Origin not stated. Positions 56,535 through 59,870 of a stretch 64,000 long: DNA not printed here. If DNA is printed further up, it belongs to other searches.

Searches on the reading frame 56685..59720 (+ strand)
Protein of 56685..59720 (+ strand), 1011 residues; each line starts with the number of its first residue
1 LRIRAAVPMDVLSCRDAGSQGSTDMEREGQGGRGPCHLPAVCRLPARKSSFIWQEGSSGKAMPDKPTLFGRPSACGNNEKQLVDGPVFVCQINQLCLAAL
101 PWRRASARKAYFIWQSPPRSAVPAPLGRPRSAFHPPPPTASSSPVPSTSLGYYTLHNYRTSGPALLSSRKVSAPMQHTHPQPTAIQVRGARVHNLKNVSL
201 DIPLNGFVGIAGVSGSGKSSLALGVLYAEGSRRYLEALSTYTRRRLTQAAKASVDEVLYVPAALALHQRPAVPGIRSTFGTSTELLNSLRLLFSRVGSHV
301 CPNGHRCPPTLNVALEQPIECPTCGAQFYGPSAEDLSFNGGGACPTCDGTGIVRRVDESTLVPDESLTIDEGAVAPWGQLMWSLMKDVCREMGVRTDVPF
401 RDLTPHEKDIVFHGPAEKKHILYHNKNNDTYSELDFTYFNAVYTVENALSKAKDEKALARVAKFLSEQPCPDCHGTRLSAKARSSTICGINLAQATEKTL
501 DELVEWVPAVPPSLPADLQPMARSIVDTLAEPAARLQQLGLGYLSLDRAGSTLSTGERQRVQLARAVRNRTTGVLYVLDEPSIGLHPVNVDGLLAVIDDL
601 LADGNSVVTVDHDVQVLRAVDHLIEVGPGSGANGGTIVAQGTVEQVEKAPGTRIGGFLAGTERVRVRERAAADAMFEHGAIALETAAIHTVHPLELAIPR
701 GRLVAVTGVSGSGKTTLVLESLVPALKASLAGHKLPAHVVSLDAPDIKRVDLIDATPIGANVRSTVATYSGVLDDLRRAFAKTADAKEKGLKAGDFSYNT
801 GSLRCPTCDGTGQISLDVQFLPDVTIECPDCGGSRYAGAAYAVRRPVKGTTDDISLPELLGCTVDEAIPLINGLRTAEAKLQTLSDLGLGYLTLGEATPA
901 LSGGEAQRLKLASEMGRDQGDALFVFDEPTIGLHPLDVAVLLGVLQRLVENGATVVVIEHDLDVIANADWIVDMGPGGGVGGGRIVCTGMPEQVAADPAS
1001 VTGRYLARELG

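Call 29: search_protein_families(library=pfam, proteins=[window:56685-59720:+], max_evalue=0.01)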
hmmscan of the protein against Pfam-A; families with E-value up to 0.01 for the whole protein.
window:56685-59720:+ (1011 aa): 13 families
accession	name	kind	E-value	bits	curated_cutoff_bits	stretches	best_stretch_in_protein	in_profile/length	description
PF00005.33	ABC_tran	-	1.9e-19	71.1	25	2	533-581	86-135/137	ABC transporter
PF17755.6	UvrA_DNA-bind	-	1e-16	61.6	23.2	1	357-455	1-102/110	UvrA DNA-binding domain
PF20703.3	nSTAND1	-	7.4e-07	29.6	27.1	1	700-740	32-71/379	Novel STAND NTPase 1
PF13555.12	AAA_29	-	6.7e-06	26.2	27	0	699-718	20-39/61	P-loop containing region of AAA domain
PF00684.25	DnaJ_CXXCXGXG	-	7.1e-06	26.6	32.7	1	803-834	16-50/65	DnaJ central domain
PF02463.25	SMC_N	-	1.2e-05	25.3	40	0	194-233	12-52/220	RecF/RecN/SMC N terminal domain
PF13191.12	AAA_16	-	1.8e-05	25.7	32.6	1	698-729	21-51/167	AAA ATPase domain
PF15777.11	Anti-TRAP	-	7.8e-05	23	32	1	804-837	12-42/59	Tryptophan RNA-binding attenuator protein inhibitory protein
PF13481.12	AAA_25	-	8.1e-05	22.8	27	0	697-723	29-55/195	AAA domain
PF06745.19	ATPase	-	0.00058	19.7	26.6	0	698-723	16-41/231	KaiC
PF13304.12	AAA_21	-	0.00064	20.3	27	0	909-957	245-295/304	AAA domain, putative AbiEii toxin, Type IV TA system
PF13671.12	AAA_33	-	0.005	17.6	27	0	703-720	1-18/143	AAA domain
PF13401.12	AAA_22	-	0.009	16.8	27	0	702-722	6-26/130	AAA domain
